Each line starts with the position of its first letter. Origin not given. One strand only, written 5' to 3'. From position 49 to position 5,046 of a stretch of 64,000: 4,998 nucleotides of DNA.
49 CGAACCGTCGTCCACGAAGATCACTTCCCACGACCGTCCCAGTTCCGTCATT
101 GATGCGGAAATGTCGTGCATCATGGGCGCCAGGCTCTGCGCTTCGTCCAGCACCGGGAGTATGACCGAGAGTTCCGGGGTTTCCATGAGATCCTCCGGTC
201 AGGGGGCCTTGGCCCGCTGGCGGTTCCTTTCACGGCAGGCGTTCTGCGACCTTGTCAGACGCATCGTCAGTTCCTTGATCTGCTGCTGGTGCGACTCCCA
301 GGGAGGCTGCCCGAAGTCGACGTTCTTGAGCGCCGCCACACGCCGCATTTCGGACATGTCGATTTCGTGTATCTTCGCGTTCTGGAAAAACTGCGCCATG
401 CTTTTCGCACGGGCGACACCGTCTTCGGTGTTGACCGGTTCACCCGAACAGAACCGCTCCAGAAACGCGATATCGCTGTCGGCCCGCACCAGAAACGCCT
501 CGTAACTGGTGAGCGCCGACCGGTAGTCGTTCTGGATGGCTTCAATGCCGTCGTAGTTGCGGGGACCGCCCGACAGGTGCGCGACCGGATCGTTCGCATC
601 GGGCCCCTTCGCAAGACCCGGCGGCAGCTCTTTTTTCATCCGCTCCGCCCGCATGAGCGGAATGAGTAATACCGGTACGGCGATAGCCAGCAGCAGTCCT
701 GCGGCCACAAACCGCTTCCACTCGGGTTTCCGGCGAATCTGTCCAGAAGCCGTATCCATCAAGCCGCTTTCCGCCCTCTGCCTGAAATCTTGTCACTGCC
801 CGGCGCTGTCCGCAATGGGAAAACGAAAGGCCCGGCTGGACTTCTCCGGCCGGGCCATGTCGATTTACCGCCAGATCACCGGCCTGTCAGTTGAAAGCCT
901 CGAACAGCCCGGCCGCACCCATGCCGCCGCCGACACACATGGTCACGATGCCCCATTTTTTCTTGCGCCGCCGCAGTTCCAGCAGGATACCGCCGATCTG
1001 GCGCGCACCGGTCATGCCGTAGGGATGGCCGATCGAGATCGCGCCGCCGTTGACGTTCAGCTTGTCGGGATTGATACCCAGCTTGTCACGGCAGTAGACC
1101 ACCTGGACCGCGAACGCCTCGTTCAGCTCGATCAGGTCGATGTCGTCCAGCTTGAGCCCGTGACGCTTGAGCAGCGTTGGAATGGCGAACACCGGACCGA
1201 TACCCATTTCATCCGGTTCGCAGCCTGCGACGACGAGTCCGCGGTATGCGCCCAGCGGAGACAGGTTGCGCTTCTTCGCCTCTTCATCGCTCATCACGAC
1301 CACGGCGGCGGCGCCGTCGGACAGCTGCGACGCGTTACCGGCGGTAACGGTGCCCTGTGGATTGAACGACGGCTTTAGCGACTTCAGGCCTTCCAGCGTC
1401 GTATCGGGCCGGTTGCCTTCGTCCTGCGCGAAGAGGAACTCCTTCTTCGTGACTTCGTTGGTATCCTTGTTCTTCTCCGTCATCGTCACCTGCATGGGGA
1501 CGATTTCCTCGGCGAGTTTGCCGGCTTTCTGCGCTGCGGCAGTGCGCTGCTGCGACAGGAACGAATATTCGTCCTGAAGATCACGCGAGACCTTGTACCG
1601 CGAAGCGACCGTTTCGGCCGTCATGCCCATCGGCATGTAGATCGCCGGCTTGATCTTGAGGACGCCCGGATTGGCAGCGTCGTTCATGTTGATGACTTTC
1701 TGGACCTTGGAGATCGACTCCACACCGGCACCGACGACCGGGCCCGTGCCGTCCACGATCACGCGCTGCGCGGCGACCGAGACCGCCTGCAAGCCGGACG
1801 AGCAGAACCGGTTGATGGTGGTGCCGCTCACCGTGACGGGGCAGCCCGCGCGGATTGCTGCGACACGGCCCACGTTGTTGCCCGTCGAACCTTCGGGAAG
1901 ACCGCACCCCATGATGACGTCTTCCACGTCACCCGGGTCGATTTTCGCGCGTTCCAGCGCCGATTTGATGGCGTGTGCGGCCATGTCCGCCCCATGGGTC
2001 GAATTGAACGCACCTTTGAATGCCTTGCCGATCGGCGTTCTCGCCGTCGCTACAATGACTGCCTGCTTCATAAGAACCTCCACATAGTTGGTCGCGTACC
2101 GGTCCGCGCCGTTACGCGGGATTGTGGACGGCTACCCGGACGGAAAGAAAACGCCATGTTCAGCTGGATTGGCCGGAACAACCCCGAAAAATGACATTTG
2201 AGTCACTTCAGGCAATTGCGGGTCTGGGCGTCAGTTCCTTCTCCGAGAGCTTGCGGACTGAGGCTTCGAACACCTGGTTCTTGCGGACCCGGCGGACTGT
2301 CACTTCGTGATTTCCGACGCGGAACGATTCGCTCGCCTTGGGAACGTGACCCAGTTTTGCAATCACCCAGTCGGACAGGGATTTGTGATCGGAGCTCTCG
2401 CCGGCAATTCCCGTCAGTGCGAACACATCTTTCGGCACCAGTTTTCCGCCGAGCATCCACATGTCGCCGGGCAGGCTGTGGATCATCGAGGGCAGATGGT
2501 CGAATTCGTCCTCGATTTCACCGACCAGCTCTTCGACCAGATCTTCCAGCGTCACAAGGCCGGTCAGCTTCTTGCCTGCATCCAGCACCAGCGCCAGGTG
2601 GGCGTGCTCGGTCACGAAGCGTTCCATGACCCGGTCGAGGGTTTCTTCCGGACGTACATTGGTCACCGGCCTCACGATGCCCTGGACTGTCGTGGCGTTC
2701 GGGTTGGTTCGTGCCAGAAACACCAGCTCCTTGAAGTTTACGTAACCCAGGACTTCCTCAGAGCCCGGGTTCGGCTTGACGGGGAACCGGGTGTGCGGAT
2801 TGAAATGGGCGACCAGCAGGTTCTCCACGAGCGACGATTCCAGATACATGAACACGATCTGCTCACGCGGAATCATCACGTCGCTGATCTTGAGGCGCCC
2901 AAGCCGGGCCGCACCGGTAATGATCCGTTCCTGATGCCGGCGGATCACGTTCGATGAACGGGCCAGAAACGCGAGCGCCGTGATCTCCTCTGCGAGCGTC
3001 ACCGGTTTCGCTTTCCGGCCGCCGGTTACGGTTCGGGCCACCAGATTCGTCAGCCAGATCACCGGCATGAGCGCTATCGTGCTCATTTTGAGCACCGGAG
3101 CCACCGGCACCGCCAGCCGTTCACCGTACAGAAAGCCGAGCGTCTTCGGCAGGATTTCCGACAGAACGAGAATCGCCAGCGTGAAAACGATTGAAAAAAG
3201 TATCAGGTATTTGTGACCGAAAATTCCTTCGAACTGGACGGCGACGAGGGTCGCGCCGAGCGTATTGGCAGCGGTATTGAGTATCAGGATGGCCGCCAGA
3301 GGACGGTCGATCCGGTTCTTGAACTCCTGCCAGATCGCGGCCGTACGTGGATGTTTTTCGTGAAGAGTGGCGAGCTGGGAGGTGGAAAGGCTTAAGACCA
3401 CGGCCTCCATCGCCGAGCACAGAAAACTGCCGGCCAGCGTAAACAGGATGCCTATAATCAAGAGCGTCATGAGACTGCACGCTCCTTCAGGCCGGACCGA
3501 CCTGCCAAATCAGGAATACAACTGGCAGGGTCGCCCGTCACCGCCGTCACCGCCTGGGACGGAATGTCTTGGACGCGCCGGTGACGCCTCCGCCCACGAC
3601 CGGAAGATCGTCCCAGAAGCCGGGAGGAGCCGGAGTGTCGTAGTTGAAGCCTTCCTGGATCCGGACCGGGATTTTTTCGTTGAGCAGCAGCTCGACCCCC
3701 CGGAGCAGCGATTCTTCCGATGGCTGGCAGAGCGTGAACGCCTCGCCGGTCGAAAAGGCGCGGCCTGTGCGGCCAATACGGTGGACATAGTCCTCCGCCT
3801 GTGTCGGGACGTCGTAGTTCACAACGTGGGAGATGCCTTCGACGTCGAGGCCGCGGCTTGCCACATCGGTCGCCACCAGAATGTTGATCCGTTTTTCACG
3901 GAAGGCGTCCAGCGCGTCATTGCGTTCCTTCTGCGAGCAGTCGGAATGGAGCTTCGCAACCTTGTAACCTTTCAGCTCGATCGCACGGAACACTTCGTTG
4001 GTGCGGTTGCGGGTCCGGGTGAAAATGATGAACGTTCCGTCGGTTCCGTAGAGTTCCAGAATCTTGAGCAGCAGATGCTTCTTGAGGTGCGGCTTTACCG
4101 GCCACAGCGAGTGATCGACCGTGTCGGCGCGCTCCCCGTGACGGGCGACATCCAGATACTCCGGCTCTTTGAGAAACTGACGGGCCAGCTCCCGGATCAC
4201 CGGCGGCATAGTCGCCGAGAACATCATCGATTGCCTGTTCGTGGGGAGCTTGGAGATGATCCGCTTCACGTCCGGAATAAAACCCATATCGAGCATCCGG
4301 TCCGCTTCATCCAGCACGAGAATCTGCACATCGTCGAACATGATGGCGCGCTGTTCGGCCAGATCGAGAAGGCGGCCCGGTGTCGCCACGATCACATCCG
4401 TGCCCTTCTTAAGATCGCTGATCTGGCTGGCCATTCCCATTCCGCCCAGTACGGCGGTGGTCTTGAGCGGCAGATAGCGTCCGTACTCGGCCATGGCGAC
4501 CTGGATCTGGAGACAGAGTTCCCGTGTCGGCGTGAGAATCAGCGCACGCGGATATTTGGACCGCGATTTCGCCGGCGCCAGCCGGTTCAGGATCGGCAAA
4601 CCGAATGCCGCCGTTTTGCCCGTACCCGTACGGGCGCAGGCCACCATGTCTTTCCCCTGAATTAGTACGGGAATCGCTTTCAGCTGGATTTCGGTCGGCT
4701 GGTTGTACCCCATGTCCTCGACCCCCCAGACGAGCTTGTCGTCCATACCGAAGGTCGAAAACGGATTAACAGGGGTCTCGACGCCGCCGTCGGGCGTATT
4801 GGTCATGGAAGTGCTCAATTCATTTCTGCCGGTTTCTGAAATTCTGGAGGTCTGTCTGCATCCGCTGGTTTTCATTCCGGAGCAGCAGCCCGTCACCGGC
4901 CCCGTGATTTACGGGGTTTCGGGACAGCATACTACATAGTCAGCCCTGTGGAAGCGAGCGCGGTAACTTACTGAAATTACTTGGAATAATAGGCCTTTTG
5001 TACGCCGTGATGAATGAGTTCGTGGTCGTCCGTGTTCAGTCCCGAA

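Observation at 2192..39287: Recurrent TGAC-N6-GTCA operator: a candidate acyl-CoA/lipid regulon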

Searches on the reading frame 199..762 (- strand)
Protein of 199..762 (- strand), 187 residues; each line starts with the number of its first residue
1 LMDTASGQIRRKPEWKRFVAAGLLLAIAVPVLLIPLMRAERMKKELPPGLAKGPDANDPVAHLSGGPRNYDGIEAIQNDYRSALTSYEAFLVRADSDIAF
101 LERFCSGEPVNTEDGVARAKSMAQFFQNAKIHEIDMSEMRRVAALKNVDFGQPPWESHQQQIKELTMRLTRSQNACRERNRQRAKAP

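Call 11: search_protein_families(library=pfam, proteins=[window:199-762:-])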
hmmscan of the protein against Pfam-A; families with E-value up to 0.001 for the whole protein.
window:199-762:- (187 aa): 0 families

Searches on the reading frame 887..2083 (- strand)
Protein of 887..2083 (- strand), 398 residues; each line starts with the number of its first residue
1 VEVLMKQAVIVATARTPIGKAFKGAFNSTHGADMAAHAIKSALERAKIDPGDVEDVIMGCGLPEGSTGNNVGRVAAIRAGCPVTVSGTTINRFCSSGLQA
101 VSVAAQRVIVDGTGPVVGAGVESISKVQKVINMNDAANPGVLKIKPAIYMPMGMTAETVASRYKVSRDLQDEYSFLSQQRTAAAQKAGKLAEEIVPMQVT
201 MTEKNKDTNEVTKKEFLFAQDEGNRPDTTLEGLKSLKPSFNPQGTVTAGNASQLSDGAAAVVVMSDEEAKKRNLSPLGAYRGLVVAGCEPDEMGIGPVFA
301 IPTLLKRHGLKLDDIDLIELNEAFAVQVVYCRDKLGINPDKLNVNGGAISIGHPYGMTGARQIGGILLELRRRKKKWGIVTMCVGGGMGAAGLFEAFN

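Call 9: search_protein_families(library=pfam, proteins=[window:887-2083:-])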
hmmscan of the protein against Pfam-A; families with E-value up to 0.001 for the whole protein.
window:887-2083:- (398 aa): 2 families
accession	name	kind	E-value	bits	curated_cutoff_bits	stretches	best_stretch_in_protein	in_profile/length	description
PF00108.29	Thiolase_N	-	5.5e-70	236.1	26.4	1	9-266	2-259/260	Thiolase, N-terminal domain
PF02803.24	Thiolase_C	-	1.8e-44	150.7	27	1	275-395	2-122/123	Thiolase, C-terminal domain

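Call 50: search_protein_families(library=ncbifam, proteins=[window:887-2083:-], max_evalue=0.00001)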
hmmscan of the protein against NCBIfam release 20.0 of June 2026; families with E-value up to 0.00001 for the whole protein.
window:887-2083:- (398 aa): 35 families (the best 25 are shown)
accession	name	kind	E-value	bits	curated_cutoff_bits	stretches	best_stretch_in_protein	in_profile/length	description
NF005494.0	PRK07108.1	equivalog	7e-174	578.3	615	1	5-396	1-391/392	acetyl-CoA C-acyltransferase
NF005805.0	PRK07661.1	equivalog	3.9e-134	447.5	633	1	5-396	1-390/391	acetyl-CoA C-acetyltransferase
TIGR01930.1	AcCoA-C-Actrans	subfamily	9.7e-131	436.2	240.55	1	10-395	1-385/385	acetyl-CoA C-acyltransferase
NF006553.0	PRK09052.1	equivalog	1.2e-130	436.2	567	1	4-396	4-398/399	acetyl-CoA C-acyltransferase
NF005890.0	PRK07851.1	equivalog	1.2e-109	367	580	2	145-395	166-403/406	acetyl-CoA C-acetyltransferase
NF004853.0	PRK06205.1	subfamily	2e-103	346.5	551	1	5-396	1-402/404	acetyl-CoA C-acetyltransferase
NF006552.0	PRK09051.1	subfamily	3.8e-99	332.6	565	1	5-396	3-394/395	beta-ketothiolase BktB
NF006510.0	PRK08947.1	equivalog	1.1e-97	327.5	519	1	5-395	1-385/387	acetyl-CoA C-acyltransferase FadA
NF006551.0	PRK09050.1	subfamily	2.6e-95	319.8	605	1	5-394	1-398/401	3-oxoadipyl-CoA thiolase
TIGR02430.1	pcaF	equivalog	3.8e-95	319.3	597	1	7-395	2-398/400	3-oxoadipyl-CoA thiolase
NF042999.1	bketothiol_BktB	equivalog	8e-91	305.2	725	1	6-396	3-393/394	beta-ketothiolase BktB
TIGR02445.1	fadA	equivalog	8.5e-91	304.8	591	1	8-395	2-383/385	acetyl-CoA C-acyltransferase FadA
NF006086.0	PRK08235.1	equivalog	4.4e-89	299.3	526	1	5-394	1-390/393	acetyl-CoA C-acetyltransferase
NF006090.0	PRK08242.1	equivalog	1.7e-88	297.4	514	2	247-395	252-400/402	acetyl-CoA C-acetyltransferase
NF004206.0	PRK05656.1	subfamily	1.3e-87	294.4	688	1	5-391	1-387/392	acetyl-CoA C-acetyltransferase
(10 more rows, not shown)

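Call 51: find_homologous_proteins(query=window:887-2083:-, max_evalue=1e-150)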
Query window:887-2083:- (398 aa): 1800 proteins with E <= 1e-150 among 8000 candidates; the best 120 are listed.
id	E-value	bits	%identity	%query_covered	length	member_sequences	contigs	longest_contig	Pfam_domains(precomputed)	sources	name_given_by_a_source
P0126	5.0e-256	867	100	99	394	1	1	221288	PF02803.25,PF00108.30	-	-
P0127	5.5e-232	788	90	99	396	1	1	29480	PF02803.25,PF00108.30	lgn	-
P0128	2.9e-229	779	88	99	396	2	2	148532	PF02803.25,PF00108.30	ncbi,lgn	-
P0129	4.8e-228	775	87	99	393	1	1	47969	PF02803.25,PF00108.30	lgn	-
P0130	1.5e-227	773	87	99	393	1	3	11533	PF02803.25,PF00108.30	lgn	-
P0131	2.0e-227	773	87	99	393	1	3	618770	PF02803.25,PF00108.30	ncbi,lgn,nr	ncbi:MAG: acetyl-CoA C-acyltransferase [Deltaproteobacteria bacterium]|nr:acetyl-CoA C-acyltransfera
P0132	1.8e-203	694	78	99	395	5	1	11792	PF02803.25,PF00108.30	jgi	jgi:acetyl-CoA C-acetyltransferase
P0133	1.2e-202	691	77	99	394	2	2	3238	PF02803.25,PF00108.30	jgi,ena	-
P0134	4.5e-202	689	77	99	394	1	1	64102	PF02803.25,PF00108.30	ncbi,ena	-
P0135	5.7e-202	689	77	99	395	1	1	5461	PF02803.25,PF00108.30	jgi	jgi:acetyl-CoA C-acetyltransferase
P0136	9.0e-202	688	77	99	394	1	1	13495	PF02803.25,PF00108.30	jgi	jgi:acetyl-CoA C-acetyltransferase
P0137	1.7e-201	687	77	99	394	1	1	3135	PF02803.25,PF00108.30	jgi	jgi:acetyl-CoA C-acetyltransferase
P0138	3.6e-201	686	76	99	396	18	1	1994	PF02803.25,PF00108.30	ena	-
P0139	1.2e-200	685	77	99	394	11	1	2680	PF02803.25,PF00108.30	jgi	jgi:acetyl-CoA C-acetyltransferase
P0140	1.3e-200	684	77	99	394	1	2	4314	PF02803.25,PF00108.30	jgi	jgi:acetyl-CoA C-acetyltransferase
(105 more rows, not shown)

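Call 52: find_encoding_contigs(protein=P0131, flank=10000, max_places=2)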
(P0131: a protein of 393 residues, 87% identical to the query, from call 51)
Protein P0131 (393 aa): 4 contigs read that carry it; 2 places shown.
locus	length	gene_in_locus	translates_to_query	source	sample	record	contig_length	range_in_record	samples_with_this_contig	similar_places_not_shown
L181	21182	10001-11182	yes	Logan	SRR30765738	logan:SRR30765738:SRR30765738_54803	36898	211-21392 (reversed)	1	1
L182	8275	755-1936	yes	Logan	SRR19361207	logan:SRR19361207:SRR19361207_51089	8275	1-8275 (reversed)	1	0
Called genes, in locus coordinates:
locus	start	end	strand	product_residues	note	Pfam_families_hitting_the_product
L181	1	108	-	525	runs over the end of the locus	PF13432:TPR_16 (weak), PF02638:GHL10 (faint), PF14883:GHL13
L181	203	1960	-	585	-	PF00501:AMP-binding, PF13193:AMP-binding_C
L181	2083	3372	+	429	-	PF00990:GGDEF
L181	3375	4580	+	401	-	-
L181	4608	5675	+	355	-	PF03280:Lipase_chap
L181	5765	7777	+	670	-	PF01807:Zn_ribbon_DnaG, PF08275:DNAG_N, PF01751:Toprim, PF13155:Toprim_2, PF13362:Toprim_3 (weak), PF13662:Toprim_4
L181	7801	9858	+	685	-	PF03979:Sigma70_r1_1, PF00140:Sigma70_r1_2, PF04546:Sigma70_ner (weak), PF04542:Sigma70_r2, PF04539:Sigma70_r3, PF04545:Sigma70_r4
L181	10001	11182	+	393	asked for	PF00108:Thiolase_N, PF02803:Thiolase_C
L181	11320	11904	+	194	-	-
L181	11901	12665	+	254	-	PF00535:Glycos_transf_2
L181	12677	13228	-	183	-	PF08712:Nfu_N, PF01106:NifU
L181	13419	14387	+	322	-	PF23213:, PF23212:DUF7064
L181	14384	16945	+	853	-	PF01326:PPDK_N, PF27448:Rph_4th, PF00391:PEP-utilizers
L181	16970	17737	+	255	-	PF00535:Glycos_transf_2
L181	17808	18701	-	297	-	-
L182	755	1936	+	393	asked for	PF00108:Thiolase_N, PF02803:Thiolase_C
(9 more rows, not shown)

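Call 53: find_encoding_contigs(protein=P0128, flank=10000, max_places=2)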
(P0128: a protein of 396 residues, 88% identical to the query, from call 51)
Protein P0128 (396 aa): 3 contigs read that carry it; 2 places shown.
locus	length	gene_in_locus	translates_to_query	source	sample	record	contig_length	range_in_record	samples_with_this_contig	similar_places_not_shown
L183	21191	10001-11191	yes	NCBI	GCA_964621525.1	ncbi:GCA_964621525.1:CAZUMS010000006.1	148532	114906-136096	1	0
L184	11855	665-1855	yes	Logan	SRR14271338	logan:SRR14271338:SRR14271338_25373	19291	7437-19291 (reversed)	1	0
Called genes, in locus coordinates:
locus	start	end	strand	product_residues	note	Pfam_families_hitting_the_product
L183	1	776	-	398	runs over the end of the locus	PF06779:MFS_4 (weak), PF07690:MFS_1, PF12832:MFS_1_like, PF13347:MFS_2 (faint), PF00083:Sugar_tr, PF07690:MFS_1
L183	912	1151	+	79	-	-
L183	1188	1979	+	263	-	-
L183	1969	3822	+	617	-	-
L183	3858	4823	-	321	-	PF09995:MPAB_Lcp_cat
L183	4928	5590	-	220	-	PF00378:ECH_1, PF16113:ECH_2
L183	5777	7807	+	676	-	PF01807:Zn_ribbon_DnaG, PF08275:DNAG_N, PF01751:Toprim, PF13362:Toprim_3 (weak), PF13662:Toprim_4, PF13155:Toprim_2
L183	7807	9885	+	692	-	PF03979:Sigma70_r1_1, PF00140:Sigma70_r1_2, PF04546:Sigma70_ner, PF04542:Sigma70_r2, PF04539:Sigma70_r3, PF04545:Sigma70_r4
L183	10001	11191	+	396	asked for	PF00108:Thiolase_N, PF02803:Thiolase_C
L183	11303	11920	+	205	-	-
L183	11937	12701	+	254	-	PF00535:Glycos_transf_2, PF10111:Glyco_tranf_2_2 (faint)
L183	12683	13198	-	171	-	PF13664:DUF4149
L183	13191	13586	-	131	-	-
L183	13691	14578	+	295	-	PF00753:Lactamase_B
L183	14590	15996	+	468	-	PF00753:Lactamase_B, PF10996:Beta-Casp, PF07521:RMMBL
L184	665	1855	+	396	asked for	PF00108:Thiolase_N, PF02803:Thiolase_C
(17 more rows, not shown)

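Call 54: find_encoding_contigs(protein=P0127, flank=10000, max_places=2)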
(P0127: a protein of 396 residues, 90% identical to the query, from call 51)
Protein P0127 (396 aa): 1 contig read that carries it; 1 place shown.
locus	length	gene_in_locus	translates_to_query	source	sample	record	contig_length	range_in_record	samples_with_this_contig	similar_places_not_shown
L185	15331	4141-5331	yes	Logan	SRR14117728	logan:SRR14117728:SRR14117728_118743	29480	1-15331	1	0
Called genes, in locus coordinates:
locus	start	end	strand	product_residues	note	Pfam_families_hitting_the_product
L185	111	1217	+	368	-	PF05222:AlaDh_PNT_N, PF01262:AlaDh_PNT_C, PF01488:Shikimate_DH, PF02254:TrkA_N (weak)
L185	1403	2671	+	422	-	PF04851:ResIII (weak), PF00270:DEAD, PF00271:Helicase_C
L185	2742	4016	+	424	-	PF01595:CNNM, PF00571:CBS (weak), PF03471:CorC_HlyC (weak)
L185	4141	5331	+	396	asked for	PF00108:Thiolase_N, PF02803:Thiolase_C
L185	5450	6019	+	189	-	-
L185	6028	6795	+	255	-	PF00535:Glycos_transf_2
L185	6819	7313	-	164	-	PF13664:DUF4149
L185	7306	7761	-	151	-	-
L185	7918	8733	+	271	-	PF00753:Lactamase_B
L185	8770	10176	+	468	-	PF00753:Lactamase_B, PF10996:Beta-Casp, PF07521:RMMBL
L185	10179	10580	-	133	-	-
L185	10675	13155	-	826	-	PF12895:ANAPC3 (faint), PF25062:ARM_TT21_N (faint), PF00515:TPR_1 (faint), PF13525:YfiO (weak), PF13432:TPR_16, PF14559:TPR_19 (weak), PF13424:TPR_12 (weak), PF01464:SLT, +8 more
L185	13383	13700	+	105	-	-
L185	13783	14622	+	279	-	PF00459:Inositol_P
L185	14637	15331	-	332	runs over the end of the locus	PF00005:ABC_tran, PF13304:AAA_21 (faint), PF08352:oligo_HPY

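Call 86: list_cluster_members(proteins=[P0128, P0131, P0006, P0009])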
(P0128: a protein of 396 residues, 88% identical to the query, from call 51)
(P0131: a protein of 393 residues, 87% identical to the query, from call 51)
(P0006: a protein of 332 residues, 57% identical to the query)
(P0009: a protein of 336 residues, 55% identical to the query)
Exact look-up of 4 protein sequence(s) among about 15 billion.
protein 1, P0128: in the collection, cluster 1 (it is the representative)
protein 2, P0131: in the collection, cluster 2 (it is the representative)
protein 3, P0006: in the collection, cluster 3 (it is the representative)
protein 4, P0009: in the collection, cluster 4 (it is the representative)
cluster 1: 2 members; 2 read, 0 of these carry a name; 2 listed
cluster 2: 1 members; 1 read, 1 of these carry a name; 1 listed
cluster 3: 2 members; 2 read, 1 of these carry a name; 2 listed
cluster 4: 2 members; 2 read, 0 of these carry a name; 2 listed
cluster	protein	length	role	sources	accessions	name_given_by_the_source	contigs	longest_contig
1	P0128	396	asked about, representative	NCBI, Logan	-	-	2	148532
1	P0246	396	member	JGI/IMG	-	-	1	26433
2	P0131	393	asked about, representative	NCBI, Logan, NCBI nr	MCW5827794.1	MAG: acetyl-CoA C-acyltransferase [Deltaproteobacteria bacterium] | acetyl-CoA C-acyltransferase [Deltaproteobacteria bacterium]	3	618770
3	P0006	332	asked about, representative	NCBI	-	-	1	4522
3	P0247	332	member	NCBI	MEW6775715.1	MAG: oxygenase MpaB family protein [Bdellovibrionota bacterium]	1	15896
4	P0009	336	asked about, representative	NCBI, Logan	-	-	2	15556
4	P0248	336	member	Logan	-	-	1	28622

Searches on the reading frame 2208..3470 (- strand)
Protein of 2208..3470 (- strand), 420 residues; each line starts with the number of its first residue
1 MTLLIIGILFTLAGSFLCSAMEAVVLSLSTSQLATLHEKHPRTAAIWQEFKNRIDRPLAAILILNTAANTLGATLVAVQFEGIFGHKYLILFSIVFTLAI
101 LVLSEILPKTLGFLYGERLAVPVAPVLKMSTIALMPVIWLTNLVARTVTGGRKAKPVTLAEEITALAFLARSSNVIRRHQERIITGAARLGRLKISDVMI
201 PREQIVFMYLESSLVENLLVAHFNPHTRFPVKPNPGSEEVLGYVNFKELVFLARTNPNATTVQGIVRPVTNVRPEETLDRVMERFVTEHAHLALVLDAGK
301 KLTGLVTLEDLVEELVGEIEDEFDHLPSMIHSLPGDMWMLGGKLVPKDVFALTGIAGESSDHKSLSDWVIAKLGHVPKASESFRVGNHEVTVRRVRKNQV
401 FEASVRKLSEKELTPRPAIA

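Call 9: search_protein_families(library=pfam, proteins=[window:2208-3470:-])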
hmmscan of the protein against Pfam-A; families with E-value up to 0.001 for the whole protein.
window:2208-3470:- (420 aa): 3 families
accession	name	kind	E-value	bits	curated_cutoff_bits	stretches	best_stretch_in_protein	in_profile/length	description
PF01595.25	CNNM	-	9e-31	107.4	28.4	1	7-177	2-178/181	Cyclin M transmembrane N-terminal domain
PF03471.22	CorC_HlyC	-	1.4e-09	38.3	27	1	335-407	5-79/81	Transporter associated domain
PF00571.33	CBS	-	2.9e-08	34.4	24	1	267-316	7-56/57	CBS domain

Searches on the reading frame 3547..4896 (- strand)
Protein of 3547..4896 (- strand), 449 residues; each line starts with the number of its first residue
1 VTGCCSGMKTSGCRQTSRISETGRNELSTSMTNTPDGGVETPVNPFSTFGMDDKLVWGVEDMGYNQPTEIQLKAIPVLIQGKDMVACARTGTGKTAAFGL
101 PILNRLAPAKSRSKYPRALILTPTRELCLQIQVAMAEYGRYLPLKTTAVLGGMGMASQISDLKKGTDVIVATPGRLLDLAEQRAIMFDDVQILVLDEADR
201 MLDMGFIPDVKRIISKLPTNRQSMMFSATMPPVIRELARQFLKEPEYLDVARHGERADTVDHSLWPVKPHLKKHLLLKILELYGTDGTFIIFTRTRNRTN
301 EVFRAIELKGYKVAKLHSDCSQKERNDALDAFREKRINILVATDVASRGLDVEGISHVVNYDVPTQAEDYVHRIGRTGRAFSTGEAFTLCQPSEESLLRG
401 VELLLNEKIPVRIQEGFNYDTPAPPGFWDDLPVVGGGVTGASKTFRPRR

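Call 9: search_protein_families(library=pfam, proteins=[window:3547-4896:-])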
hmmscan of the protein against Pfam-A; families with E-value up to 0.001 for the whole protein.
window:3547-4896:- (449 aa): 3 families
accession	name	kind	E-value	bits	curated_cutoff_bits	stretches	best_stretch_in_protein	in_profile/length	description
PF00270.35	DEAD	-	5.1e-51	173.2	26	1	68-236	1-166/167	DEAD/DEAH box helicase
PF00271.37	Helicase_C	-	3.4e-31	108.2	23.5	1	274-380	4-109/110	Helicase conserved C-terminal domain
PF04851.21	ResIII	-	4e-06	27.3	22.5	1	81-230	23-162/164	Type III restriction enzyme, res subunit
